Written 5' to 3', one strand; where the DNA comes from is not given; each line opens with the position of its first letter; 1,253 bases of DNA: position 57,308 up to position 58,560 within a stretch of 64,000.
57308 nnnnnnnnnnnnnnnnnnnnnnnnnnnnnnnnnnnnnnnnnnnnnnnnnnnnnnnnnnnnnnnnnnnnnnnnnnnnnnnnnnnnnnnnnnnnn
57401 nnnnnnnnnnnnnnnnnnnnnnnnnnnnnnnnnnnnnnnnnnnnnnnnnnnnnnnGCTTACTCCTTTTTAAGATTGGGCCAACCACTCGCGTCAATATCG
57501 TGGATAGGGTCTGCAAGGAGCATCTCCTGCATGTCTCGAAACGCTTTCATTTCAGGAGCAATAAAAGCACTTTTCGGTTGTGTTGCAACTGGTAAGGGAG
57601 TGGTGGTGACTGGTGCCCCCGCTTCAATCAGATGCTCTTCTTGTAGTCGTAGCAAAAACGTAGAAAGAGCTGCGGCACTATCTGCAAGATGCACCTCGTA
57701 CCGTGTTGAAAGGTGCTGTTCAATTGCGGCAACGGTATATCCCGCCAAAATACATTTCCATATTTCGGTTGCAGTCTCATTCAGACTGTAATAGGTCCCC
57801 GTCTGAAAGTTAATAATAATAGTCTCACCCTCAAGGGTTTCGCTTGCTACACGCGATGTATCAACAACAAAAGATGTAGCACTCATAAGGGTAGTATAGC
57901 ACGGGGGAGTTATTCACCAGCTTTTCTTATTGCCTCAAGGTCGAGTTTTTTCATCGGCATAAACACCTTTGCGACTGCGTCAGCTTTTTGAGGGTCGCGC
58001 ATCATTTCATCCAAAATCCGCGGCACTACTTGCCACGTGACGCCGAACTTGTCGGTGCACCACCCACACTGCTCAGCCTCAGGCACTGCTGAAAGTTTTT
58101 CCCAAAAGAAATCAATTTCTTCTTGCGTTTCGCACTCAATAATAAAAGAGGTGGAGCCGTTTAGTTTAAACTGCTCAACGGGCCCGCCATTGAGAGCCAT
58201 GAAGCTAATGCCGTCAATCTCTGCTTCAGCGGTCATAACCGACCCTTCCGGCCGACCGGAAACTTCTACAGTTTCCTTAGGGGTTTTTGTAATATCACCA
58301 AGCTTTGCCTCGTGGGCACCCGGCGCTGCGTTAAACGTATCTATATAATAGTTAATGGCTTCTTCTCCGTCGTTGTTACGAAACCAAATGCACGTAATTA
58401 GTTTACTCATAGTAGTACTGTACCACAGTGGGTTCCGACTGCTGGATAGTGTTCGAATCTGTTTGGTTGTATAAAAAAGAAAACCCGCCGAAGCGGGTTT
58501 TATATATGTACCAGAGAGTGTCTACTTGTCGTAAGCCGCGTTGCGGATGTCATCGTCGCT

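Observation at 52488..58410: Compact operon of HPr-kinase-like kinase, PqqD-like protein, PF14907-like nucleotidyltransferase and two paralogous GT2s: candidate novel peptide/glycan modification system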

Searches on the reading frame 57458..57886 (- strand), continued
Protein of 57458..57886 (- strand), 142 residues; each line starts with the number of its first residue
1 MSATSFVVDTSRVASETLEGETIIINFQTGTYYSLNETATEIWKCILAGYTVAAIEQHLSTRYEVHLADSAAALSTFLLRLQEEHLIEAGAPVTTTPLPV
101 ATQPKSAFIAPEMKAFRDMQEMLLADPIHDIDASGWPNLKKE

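Call 82: search_protein_representatives(alignment_id=A3)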
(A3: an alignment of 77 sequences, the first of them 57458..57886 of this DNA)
Query: 77 sequences, 143 profile positions. Proteins with E-value up to 0.001 (for the whole library): 19202; up to 1e-10: 3971; up to 1e-30: 552. The best 150 are listed.
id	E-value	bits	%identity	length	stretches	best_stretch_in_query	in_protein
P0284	2.5e-54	199.7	-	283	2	6-141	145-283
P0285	2.0e-53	196.7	-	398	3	6-139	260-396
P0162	9.9e-53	194.5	-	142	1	1-141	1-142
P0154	1.4e-50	187.6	-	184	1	1-142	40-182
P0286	3.9e-50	186.1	-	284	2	5-139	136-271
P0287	6.9e-49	182.0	-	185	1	1-142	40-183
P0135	1.3e-48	181.1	-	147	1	1-142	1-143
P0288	4.1e-48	179.5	-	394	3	4-139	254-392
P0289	4.8e-48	179.3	-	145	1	1-142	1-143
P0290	2.1e-47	177.2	-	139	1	3-141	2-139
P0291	2.5e-47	177.0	-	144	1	1-142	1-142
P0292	1.3e-46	174.6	-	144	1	4-142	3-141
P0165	2.6e-46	173.7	-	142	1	1-141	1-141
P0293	1.1e-45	171.6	-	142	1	5-142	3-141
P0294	1.3e-45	171.4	-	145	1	4-141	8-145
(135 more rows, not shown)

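Call 86: search_protein_families(library=padloc, proteins=[window:57458-57886:-], max_evalue=0.001)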
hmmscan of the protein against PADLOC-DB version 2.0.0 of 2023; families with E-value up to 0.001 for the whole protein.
window:57458-57886:- (142 aa): 0 families

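Call 89: search_solved_structures(query=A3, max_evalue=1, show_alignments=5)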
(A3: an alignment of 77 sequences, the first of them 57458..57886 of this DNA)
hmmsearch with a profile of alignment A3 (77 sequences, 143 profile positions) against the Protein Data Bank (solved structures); distinct sequences matched with E-value up to 1: 17.
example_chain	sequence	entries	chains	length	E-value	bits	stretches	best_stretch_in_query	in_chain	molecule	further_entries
5v1u_A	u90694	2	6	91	2.7e-14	56.9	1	13-89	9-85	TbiB1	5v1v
9x90_B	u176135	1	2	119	1.4e-12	51.3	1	15-91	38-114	Lasso peptide biosynthesis PqqD family chaperone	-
6jx3_B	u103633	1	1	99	3.2e-06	30.7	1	23-87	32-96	TfuB1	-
9x8z_B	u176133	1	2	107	1.2e-05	28.9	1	18-90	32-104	PqqD family protein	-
6tjh_A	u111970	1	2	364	1.4e-05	28.6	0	20-45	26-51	Cake9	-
6tjg_A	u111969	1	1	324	2.1e-05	28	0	20-45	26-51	Cake8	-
6tji_A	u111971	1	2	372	2.2e-05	28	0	20-45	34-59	Cake10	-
6tjf_A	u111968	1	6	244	0.00027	24.4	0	20-45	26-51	Cake6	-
6tje_A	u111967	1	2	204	0.0016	21.9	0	20-45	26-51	Cake5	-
6tjd_A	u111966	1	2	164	0.022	18.2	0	7-45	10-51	Cake4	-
3p6j_A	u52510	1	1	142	0.088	16.3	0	16-42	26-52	de novo designed beta-trefoil architecture with symmetric primary structure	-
7ung_C0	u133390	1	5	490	0.12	15.9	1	39-134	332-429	Tektin-3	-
4qkr_A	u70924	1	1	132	0.34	14.4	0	15-42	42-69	DE NOVO PROTEIN 6XTYR/PV2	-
6tjc_A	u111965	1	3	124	0.46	14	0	6-45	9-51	Cake3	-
1a88_A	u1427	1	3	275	0.53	13.8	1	26-122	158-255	CHLOROPEROXIDASE L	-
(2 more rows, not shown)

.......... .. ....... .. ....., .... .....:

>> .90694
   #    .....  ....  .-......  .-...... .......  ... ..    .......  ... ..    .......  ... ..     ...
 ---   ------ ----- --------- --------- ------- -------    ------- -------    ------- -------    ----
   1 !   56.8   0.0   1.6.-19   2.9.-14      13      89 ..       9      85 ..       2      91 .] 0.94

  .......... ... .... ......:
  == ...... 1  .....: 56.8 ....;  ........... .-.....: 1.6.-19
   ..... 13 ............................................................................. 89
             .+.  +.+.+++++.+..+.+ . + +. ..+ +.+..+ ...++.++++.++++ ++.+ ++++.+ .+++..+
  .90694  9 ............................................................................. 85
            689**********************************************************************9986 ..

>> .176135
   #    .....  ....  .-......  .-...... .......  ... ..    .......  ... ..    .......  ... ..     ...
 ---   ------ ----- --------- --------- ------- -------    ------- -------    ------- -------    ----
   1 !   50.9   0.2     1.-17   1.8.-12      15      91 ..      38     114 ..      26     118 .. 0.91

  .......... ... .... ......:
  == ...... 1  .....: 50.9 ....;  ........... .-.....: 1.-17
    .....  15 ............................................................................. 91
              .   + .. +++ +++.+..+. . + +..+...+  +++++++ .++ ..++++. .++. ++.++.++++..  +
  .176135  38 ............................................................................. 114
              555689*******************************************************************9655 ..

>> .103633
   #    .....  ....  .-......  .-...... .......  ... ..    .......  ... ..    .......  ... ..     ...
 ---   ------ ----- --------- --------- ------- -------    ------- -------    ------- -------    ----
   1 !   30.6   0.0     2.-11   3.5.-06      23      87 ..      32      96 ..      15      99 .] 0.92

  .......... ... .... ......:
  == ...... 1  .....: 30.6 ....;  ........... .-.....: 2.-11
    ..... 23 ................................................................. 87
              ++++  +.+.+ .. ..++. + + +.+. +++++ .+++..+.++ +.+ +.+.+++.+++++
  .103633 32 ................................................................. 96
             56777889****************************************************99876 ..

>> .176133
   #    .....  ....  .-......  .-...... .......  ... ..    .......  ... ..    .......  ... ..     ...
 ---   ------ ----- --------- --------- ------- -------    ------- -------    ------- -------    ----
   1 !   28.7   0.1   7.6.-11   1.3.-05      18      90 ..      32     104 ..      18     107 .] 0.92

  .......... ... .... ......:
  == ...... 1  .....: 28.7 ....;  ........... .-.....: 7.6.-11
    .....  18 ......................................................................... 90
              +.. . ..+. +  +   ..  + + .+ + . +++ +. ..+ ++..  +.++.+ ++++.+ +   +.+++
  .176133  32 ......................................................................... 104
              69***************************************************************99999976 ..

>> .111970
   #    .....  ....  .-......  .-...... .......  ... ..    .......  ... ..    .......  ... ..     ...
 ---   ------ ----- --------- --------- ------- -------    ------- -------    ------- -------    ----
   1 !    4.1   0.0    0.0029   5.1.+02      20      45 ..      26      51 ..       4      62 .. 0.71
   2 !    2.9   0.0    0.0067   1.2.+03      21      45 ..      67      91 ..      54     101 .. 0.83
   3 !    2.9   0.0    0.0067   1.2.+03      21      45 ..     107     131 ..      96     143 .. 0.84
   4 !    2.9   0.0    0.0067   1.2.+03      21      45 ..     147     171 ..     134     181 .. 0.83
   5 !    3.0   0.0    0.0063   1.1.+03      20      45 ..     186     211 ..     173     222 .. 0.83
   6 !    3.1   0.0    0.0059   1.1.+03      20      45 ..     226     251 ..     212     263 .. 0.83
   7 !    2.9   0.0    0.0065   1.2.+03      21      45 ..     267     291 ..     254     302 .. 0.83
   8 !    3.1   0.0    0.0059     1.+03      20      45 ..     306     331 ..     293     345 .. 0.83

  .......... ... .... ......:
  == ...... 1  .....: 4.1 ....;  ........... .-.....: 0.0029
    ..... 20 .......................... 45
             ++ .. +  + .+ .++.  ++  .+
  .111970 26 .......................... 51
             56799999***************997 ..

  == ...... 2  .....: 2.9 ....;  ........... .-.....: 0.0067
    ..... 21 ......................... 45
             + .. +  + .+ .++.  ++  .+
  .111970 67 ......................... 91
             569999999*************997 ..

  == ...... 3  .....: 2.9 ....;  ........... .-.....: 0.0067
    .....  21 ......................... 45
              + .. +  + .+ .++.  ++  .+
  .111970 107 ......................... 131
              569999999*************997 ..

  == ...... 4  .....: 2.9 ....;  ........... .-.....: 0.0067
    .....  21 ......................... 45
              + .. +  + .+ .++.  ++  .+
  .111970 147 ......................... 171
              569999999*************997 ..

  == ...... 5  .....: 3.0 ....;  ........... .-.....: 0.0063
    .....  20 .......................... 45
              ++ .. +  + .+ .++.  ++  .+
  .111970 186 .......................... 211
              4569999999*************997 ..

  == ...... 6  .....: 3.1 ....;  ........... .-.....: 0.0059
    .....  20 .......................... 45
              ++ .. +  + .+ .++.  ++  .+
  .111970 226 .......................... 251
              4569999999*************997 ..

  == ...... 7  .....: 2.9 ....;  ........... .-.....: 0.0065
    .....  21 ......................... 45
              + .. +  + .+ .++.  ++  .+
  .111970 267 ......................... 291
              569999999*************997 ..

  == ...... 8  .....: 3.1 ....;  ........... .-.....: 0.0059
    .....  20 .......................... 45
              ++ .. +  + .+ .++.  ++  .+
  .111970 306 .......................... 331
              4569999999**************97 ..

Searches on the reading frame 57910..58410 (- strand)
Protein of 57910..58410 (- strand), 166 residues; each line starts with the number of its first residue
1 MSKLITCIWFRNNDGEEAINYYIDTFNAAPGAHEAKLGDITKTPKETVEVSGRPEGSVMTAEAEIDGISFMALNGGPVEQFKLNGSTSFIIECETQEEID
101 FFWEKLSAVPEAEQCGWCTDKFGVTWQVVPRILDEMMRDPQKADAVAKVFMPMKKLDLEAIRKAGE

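Call 3: search_protein_families(library=pfam, proteins=[window:57910-58410:-], max_evalue=0.01)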
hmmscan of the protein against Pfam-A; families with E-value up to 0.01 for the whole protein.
window:57910-58410:- (166 aa): 1 family
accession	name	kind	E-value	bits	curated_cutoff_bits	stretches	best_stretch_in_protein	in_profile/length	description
PF06983.19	3-dmu-9_3-mt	-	1.5e-31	109.7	24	1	3-129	2-116/116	3-demethylubiquinone-9 3-methyltransferase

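Call 4: search_protein_families(library=ncbifam, proteins=[window:57910-58410:-], max_evalue=0.01)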
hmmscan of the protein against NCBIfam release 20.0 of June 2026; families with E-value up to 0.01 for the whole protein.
window:57910-58410:- (166 aa): 0 families

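Call 86: search_protein_families(library=padloc, proteins=[window:57910-58410:-], max_evalue=0.001)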
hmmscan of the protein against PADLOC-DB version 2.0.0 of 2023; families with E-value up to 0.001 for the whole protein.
window:57910-58410:- (166 aa): 0 families
